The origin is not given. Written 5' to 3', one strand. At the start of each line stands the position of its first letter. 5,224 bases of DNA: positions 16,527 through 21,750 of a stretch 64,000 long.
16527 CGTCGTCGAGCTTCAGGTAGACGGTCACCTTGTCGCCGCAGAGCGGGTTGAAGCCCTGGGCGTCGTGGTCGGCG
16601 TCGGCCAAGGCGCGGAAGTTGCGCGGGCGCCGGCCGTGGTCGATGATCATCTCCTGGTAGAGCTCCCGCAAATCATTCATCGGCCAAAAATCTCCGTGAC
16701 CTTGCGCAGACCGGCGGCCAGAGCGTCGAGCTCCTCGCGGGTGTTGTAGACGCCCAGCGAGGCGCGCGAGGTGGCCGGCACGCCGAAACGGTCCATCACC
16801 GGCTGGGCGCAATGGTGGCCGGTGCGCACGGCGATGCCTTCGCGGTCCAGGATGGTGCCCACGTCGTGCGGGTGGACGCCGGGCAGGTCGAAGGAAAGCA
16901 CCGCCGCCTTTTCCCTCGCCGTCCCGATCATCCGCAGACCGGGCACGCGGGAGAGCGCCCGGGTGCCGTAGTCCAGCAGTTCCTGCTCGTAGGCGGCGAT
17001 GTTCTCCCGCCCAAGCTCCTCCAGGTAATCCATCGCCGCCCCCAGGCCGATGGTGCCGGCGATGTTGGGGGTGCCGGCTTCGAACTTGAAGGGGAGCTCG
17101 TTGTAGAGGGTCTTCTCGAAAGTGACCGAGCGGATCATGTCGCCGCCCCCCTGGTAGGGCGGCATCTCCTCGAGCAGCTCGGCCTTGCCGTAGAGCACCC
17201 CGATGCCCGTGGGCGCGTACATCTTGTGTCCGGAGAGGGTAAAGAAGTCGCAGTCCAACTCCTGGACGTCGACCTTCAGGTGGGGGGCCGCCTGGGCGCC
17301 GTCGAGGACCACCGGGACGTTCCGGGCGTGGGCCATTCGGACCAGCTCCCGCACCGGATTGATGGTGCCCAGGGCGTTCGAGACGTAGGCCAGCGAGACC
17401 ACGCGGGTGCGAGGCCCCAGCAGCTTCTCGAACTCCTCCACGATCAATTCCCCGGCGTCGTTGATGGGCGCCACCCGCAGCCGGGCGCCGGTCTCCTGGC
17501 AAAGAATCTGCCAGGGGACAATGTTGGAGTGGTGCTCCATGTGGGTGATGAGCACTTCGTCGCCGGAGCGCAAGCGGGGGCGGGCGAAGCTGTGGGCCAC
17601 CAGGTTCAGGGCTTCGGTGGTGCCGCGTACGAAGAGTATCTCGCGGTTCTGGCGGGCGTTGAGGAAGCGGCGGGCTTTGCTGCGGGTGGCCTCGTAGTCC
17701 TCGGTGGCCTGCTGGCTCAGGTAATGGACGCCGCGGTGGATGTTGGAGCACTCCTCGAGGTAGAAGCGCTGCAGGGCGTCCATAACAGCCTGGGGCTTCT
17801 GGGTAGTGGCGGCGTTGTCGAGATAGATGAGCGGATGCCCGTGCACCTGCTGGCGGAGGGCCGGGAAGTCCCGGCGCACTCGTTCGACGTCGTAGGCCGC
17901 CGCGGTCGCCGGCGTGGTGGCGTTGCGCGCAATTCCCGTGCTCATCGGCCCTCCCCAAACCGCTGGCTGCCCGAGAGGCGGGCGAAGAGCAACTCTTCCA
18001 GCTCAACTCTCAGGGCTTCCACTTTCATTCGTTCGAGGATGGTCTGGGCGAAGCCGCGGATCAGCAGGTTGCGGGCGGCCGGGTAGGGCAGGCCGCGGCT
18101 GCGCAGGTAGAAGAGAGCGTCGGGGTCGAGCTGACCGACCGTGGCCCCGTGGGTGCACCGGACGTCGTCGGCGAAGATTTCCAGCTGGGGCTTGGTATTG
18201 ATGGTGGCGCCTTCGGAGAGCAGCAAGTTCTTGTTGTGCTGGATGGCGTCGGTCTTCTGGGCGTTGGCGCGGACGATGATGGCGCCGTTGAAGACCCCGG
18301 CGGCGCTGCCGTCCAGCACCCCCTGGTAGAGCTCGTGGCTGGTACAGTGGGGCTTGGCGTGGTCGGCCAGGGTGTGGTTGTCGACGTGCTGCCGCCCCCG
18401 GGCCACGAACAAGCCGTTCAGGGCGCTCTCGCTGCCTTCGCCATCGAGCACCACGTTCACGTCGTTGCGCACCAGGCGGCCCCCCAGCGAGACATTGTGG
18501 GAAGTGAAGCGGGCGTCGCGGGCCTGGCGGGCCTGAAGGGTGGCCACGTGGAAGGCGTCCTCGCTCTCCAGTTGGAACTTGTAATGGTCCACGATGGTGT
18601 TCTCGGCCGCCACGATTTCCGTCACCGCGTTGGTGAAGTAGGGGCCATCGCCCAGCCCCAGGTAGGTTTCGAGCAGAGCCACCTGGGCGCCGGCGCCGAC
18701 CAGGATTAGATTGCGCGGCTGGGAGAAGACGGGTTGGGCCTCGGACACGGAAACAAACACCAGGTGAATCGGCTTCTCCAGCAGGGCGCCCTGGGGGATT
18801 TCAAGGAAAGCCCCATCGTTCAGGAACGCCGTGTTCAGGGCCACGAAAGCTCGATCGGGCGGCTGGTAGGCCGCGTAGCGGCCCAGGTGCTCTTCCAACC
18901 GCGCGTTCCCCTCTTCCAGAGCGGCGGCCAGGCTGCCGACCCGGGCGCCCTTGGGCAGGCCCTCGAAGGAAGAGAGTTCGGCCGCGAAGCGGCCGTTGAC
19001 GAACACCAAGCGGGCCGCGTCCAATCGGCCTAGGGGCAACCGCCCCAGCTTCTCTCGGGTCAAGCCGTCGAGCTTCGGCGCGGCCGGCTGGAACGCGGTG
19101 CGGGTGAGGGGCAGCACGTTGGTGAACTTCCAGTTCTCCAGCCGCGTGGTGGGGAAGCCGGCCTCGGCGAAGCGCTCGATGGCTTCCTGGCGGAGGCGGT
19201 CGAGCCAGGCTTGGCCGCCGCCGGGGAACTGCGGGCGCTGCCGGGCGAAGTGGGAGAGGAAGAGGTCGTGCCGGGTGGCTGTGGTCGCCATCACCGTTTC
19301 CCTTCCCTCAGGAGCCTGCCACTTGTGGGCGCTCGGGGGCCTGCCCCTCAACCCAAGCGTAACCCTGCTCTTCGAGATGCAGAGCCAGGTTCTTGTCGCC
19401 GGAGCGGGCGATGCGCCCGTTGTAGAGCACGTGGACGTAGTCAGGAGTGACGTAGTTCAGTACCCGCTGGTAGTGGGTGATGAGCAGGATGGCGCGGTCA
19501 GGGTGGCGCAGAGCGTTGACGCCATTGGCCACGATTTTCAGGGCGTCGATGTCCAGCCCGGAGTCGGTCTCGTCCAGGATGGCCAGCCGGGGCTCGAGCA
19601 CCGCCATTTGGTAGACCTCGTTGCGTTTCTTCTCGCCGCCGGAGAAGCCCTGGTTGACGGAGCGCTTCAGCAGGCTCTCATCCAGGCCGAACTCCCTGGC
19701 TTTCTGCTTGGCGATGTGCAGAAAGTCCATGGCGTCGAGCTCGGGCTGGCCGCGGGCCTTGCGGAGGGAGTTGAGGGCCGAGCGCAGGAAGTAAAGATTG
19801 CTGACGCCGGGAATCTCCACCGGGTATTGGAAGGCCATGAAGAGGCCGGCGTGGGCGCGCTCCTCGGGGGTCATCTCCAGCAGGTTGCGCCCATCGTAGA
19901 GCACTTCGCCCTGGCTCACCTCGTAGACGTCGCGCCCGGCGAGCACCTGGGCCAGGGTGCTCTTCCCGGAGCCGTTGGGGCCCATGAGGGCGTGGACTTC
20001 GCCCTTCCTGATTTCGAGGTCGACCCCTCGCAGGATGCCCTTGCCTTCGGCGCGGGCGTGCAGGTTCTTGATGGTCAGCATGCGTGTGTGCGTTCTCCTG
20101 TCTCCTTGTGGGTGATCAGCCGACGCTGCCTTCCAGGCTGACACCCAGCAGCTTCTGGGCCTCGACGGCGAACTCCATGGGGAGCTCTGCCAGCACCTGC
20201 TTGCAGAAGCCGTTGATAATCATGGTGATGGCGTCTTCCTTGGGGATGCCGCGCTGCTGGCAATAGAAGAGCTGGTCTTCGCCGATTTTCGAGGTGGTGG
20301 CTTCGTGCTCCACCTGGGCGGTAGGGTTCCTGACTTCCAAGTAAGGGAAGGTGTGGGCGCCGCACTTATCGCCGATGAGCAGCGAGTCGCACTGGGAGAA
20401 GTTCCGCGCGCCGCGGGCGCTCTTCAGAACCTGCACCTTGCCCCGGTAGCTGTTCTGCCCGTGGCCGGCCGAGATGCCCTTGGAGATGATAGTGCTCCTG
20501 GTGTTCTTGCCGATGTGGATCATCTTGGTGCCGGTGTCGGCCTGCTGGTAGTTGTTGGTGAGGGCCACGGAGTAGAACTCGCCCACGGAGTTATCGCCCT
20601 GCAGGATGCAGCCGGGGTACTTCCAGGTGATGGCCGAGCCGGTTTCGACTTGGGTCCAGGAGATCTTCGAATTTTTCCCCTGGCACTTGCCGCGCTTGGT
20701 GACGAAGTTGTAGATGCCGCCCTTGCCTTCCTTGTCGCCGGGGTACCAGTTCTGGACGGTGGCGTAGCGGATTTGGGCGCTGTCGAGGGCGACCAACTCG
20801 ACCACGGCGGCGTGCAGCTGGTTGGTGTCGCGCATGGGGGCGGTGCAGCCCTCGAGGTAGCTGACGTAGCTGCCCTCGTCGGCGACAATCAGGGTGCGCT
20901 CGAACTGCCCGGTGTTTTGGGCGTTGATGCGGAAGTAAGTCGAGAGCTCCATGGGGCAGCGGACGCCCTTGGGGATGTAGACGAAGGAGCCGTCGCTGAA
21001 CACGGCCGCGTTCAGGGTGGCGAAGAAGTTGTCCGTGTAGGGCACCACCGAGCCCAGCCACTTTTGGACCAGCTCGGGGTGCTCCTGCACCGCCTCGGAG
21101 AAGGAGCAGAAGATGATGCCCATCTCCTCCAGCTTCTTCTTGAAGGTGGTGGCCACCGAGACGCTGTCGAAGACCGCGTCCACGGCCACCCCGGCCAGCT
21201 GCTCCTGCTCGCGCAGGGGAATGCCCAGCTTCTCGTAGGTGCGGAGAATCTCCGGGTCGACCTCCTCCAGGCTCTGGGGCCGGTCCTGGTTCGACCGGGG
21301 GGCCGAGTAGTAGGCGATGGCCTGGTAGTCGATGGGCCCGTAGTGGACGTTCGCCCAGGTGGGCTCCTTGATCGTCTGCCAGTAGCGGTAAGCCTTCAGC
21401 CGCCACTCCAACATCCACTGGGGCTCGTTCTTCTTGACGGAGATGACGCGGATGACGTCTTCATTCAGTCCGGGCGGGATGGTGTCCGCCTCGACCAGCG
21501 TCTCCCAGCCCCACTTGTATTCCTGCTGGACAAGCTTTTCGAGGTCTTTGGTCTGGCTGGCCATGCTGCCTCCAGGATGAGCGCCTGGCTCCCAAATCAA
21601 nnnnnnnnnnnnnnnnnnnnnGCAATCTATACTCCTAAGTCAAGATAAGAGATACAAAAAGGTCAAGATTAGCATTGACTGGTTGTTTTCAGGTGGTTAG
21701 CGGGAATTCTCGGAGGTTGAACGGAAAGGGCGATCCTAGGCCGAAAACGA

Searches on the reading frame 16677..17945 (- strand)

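Call 24: search_protein_families(library=pfam, proteins=[window:16677-17945:-], max_evalue=0.001)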
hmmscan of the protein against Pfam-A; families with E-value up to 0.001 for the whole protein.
window:16677-17945:- (422 aa): 4 families
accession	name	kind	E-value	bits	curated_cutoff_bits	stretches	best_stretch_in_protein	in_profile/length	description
PF00266.25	Aminotran_5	-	1.2e-148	495.5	21.5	1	40-409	1-371/371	Aminotransferase class-V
PF01212.27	Beta_elim_lyase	-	5.3e-07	29.7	27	1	126-260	69-218/288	Beta-eliminating lyase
PF00155.27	Aminotran_1_2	-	6.2e-07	29.4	19.7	1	45-217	15-187/361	Aminotransferase class I and II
PF01053.26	Cys_Met_Meta_PP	-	4.9e-05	22.5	27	1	125-241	88-198/381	Cys/Met metabolism PLP-dependent enzyme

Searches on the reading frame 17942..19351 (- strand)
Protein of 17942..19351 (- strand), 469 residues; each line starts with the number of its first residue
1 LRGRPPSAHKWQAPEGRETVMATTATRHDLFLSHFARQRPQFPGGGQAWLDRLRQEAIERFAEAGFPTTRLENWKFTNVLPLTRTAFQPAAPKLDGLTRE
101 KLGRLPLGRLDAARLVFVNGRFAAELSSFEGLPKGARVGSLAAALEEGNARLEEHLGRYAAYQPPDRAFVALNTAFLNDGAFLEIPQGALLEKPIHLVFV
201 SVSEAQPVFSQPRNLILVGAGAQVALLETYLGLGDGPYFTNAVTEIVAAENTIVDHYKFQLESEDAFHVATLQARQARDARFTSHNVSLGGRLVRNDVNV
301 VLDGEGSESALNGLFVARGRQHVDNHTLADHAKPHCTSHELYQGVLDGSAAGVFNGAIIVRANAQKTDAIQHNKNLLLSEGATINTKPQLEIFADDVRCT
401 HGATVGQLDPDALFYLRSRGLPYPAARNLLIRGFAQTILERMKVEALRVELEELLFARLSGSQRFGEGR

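Call 25: search_protein_families(library=pfam, proteins=[window:17942-19351:-], max_evalue=0.001)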
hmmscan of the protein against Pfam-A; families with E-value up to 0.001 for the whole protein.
window:17942-19351:- (469 aa): 2 families
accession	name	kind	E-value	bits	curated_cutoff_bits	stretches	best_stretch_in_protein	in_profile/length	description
PF01458.23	SUFBD_core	-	2.4e-86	289.4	27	1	206-434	6-232/232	SUF system FeS cluster assembly, SufBD core domain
PF19295.5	SufBD_N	-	8.4e-23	81.3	23.5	1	30-196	6-171/172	SufBD protein N-terminal region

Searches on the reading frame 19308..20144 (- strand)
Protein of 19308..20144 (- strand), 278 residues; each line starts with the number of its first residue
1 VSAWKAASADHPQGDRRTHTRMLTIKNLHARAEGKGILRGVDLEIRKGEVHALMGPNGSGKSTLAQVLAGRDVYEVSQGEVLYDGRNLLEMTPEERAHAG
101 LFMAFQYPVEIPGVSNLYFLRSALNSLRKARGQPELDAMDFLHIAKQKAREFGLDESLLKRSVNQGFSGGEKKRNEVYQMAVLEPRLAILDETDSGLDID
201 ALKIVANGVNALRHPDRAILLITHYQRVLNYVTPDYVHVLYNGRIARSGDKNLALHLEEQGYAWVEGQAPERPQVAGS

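Call 25: search_protein_families(library=pfam, proteins=[window:19308-20144:-], max_evalue=0.001)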
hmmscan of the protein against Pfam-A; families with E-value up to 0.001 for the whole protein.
window:19308-20144:- (278 aa): 4 families
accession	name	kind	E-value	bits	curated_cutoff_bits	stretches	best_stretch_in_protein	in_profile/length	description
PF00005.33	ABC_tran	-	1.1e-21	78.2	25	1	38-193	1-135/137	ABC transporter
PF02463.25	SMC_N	-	2.2e-05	24.5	40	0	49-66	25-42/220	RecF/RecN/SMC N terminal domain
PF13304.12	AAA_21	-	3.7e-05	24.4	27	0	51-94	2-54/304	AAA domain, putative AbiEii toxin, Type IV TA system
PF13555.12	AAA_29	-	0.00037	20.6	27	1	39-64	13-38/61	P-loop containing region of AAA domain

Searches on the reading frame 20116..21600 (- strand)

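Call 25: search_protein_families(library=pfam, proteins=[window:20116-21600:-], max_evalue=0.001)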
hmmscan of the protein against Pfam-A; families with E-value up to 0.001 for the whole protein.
window:20116-21600:- (494 aa): 2 families
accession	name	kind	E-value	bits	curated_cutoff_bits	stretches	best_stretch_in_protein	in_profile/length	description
PF01458.23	SUFBD_core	-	9.9e-81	271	27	1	223-465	1-232/232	SUF system FeS cluster assembly, SufBD core domain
PF19295.5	SufBD_N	-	2.3e-11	44.1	23.5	1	145-215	97-166/172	SufBD protein N-terminal region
